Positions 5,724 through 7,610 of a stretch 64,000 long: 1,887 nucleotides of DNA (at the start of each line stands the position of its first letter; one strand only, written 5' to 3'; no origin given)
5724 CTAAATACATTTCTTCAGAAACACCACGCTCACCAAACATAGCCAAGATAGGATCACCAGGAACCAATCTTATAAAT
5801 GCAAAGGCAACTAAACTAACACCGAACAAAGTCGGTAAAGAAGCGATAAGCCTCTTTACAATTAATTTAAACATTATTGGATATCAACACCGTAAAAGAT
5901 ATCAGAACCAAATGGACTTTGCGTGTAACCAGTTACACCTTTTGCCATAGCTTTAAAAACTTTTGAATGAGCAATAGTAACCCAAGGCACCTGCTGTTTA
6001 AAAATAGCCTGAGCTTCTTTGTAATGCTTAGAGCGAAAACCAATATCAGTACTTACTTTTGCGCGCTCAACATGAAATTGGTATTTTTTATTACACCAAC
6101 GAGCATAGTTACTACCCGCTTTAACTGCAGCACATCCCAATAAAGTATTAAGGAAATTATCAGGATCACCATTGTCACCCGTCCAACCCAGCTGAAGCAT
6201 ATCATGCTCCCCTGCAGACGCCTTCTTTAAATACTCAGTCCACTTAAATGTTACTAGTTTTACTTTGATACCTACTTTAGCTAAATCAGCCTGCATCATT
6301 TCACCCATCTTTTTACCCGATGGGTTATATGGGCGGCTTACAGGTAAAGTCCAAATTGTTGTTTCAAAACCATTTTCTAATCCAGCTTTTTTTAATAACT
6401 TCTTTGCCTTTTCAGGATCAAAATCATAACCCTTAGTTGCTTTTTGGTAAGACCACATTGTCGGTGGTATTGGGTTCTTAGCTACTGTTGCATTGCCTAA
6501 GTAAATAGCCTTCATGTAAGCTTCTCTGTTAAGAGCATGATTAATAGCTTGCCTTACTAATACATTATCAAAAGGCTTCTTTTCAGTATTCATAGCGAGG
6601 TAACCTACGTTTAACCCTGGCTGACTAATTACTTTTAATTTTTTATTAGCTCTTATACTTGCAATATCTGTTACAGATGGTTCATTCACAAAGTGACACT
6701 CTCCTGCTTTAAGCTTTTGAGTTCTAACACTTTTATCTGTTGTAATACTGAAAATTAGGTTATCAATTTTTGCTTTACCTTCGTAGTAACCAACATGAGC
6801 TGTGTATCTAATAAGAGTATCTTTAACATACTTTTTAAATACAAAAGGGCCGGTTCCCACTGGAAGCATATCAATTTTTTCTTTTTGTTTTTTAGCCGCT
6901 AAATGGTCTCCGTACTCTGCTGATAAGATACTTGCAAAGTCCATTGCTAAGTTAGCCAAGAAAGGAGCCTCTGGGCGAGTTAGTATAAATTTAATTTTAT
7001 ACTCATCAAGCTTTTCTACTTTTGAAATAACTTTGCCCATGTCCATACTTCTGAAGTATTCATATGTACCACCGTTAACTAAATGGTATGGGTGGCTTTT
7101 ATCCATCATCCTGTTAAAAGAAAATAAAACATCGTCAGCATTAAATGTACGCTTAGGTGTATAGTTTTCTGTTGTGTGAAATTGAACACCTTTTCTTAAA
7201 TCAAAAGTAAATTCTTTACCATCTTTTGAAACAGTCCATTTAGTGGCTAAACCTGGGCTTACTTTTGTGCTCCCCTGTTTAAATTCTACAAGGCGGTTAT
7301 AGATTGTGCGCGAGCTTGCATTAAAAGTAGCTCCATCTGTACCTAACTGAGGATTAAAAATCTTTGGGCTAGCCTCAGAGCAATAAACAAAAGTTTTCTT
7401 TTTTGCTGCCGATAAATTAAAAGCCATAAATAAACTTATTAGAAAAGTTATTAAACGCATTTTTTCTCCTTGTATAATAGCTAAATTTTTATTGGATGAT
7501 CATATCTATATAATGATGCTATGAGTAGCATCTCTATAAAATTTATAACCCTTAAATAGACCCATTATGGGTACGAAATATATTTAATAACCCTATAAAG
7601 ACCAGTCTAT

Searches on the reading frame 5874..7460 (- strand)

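Call 77: search_protein_families(library=ncbifam, proteins=[window:5874-7460:-], max_evalue=0.00001)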
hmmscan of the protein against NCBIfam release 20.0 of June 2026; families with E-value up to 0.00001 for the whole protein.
window:5874-7460:- (528 aa): 11 families
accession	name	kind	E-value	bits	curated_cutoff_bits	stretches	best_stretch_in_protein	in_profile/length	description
NF043070.1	DppA_dipep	equivalog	9.9e-204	677.8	1005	1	6-527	13-534/535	dipeptide ABC transporter periplasmic-binding protein DppA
NF011689.0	PRK15109.1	equivalog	3e-135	452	560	1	18-525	30-536/547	ABC transporter substrate-binding protein SapA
NF011942.0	PRK15413.1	equivalog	1.6e-60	205.3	594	1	34-519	40-503/512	glutathione ABC transporter substrate-binding protein GsiB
TIGR02294.1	nickel_nikA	equivalog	1.1e-53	182.5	393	1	50-507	32-481/501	nickel ABC transporter substrate-binding protein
NF045468.1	Opp5A_nikA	equivalog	1.6e-50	172.1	600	1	57-515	48-475/488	nickel ABC transporter substrate-binding protein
NF045467.1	Opp4A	equivalog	1.3e-44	152.4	650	1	53-519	66-548/556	oligopeptide ABC transporter substrate-binding protein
NF047575.1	opine_bind_CntA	exception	8e-34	117.1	800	1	19-501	34-507/535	staphylopine-dependent metal ABC transporter substrate-binding lipoprotein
NF007287.0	PRK09755.1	equivalog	2.4e-27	96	1098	1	15-513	26-517/535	ABC transporter substrate-binding protein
TIGR04028.1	SBP_KPN_01854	hypoth_equivalog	5.1e-26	91.3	468.5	1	55-412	32-389/509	TIGR04028 family ABC transporter substrate-binding protein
NF011684.0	PRK15104.1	equivalog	1.2e-23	83.6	947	1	17-512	34-524/543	oligopeptide ABC transporter substrate-binding protein OppA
NF043077.1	MMSYN1_0169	equivalog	1.9e-09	36.6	650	0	404-455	696-747/896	oligopeptide ABC transporter substrate-binding protein OppA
